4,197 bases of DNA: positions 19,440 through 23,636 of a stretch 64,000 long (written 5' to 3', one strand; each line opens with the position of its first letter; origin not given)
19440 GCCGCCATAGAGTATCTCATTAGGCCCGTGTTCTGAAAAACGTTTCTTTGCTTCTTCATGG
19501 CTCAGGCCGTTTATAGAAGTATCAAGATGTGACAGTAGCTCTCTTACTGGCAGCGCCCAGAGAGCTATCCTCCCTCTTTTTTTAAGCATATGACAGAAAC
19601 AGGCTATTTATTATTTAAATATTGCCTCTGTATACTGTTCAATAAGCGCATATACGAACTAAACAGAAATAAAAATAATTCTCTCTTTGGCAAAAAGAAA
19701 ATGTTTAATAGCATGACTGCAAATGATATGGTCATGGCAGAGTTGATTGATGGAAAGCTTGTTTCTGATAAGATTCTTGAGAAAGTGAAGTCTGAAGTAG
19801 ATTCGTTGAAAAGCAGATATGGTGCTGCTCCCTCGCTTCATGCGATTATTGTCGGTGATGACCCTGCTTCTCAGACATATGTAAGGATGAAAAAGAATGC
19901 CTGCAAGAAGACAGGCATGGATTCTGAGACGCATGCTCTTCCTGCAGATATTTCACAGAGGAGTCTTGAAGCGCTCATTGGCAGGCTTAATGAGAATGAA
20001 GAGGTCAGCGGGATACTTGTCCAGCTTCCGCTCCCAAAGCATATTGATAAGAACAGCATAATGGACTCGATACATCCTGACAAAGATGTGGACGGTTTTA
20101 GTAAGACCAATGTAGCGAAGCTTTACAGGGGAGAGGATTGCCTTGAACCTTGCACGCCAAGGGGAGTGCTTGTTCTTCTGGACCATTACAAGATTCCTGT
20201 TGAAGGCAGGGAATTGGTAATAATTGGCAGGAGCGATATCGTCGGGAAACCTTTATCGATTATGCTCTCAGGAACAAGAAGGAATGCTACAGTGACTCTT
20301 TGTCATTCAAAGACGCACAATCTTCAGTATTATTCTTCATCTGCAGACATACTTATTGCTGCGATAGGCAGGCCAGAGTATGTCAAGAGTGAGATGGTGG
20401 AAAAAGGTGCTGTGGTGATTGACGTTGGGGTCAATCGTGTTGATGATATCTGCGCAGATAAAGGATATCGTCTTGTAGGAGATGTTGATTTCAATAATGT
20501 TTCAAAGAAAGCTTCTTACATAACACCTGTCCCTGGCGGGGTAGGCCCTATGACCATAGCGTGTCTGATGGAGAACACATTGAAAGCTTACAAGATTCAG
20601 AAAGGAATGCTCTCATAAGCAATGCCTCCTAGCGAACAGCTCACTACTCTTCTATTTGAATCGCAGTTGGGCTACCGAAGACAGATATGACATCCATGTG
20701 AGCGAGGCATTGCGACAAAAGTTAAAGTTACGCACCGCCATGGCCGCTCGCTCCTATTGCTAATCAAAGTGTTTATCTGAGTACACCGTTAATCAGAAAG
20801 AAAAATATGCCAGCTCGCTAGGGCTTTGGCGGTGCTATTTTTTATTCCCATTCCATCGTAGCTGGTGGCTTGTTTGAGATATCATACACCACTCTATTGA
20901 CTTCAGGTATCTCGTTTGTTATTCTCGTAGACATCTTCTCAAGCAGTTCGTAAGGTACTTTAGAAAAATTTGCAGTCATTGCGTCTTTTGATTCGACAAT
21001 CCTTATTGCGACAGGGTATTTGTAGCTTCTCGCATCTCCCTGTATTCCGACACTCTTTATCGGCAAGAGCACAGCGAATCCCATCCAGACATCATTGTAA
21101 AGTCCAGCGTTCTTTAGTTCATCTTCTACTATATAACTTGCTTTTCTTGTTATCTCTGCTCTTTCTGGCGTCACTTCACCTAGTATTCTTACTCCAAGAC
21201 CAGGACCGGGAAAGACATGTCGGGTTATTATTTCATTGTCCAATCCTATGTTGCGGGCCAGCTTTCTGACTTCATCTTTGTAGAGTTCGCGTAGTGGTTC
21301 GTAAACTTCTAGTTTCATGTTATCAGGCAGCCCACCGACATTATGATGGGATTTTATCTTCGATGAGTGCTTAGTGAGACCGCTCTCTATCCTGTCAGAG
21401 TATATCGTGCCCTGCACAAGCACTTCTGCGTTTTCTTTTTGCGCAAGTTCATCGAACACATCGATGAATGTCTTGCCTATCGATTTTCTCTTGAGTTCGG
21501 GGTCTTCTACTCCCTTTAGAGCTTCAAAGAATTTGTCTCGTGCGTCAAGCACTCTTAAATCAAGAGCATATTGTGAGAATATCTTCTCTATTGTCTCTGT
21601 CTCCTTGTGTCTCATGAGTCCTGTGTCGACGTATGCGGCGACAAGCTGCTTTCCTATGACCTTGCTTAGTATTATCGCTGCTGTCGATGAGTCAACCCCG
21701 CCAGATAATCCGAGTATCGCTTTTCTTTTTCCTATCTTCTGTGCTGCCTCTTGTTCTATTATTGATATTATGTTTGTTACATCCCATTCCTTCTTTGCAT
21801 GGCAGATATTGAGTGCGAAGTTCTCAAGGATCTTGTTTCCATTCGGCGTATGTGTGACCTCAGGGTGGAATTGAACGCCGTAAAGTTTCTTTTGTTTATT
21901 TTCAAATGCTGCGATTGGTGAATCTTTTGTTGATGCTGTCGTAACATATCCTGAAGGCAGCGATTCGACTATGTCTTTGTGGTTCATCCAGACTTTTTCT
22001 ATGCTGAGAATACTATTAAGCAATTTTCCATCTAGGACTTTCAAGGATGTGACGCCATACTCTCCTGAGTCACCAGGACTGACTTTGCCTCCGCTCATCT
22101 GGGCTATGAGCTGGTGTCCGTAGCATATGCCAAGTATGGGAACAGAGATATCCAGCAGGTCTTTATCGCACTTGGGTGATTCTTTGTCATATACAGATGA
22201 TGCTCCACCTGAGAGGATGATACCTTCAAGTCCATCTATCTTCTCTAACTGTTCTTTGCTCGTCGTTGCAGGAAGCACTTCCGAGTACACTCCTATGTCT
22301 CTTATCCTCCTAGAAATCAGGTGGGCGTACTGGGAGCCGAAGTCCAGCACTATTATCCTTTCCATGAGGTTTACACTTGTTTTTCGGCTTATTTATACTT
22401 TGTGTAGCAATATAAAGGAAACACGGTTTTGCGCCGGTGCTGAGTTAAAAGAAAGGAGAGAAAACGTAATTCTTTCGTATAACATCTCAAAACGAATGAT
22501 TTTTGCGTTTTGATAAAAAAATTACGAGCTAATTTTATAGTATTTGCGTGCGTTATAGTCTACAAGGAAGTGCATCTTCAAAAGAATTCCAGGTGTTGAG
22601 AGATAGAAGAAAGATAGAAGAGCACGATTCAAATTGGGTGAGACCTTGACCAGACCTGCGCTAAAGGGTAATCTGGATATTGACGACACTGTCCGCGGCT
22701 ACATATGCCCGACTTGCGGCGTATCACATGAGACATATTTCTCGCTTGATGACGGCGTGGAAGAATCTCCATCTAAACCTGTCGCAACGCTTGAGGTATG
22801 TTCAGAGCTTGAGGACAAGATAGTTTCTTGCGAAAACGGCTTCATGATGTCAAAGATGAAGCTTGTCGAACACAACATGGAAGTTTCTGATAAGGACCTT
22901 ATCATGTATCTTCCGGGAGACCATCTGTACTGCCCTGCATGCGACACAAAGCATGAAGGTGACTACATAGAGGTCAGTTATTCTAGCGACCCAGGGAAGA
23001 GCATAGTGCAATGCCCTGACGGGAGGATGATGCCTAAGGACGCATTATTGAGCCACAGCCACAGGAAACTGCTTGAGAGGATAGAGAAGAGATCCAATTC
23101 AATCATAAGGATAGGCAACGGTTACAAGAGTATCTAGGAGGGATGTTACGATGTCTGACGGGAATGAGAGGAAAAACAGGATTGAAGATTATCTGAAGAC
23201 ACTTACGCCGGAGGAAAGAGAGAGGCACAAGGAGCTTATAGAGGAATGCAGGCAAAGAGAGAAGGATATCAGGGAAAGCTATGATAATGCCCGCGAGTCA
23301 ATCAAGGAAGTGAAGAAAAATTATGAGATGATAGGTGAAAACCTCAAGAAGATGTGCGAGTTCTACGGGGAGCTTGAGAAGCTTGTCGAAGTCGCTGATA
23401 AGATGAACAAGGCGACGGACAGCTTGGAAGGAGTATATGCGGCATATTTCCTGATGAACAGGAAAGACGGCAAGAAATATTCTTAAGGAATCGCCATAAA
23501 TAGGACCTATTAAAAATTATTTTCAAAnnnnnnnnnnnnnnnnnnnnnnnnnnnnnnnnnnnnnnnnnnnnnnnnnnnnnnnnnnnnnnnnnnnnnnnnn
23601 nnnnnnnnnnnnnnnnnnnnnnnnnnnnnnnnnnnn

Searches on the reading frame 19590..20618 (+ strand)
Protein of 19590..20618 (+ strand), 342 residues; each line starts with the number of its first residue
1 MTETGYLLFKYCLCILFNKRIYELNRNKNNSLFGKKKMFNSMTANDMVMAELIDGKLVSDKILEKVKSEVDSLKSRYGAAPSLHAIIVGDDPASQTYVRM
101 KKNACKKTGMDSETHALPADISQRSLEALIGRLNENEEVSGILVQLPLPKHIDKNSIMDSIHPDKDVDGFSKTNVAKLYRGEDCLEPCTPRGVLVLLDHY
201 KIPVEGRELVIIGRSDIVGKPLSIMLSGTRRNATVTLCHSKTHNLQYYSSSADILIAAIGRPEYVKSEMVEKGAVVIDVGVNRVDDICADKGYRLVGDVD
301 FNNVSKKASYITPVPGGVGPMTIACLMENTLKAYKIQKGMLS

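Call 38: search_protein_families(library=pfam, proteins=[window:19590-20618:+])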
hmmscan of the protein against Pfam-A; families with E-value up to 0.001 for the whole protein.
window:19590-20618:+ (342 aa): 2 families
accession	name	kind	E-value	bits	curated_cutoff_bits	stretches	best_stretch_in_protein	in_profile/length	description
PF02882.25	THF_DHG_CYH_C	-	8e-67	224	27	1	172-337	2-159/160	Tetrahydrofolate dehydrogenase/cyclohydrolase, NAD(P)-binding domain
PF00763.28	THF_DHG_CYH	-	5.1e-42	143.2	32.8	1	53-168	1-115/115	Tetrahydrofolate dehydrogenase/cyclohydrolase, catalytic domain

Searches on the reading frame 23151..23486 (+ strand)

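Call 38: search_protein_families(library=pfam, proteins=[window:23151-23486:+])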
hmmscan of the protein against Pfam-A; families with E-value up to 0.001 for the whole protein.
window:23151-23486:+ (111 aa): 1 family
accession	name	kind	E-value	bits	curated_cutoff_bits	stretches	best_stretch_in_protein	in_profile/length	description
PF05823.17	Gp-FAR-1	-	0.00015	22.7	29.2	1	11-78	11-71/149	Nematode fatty acid retinoid binding protein (Gp-FAR-1)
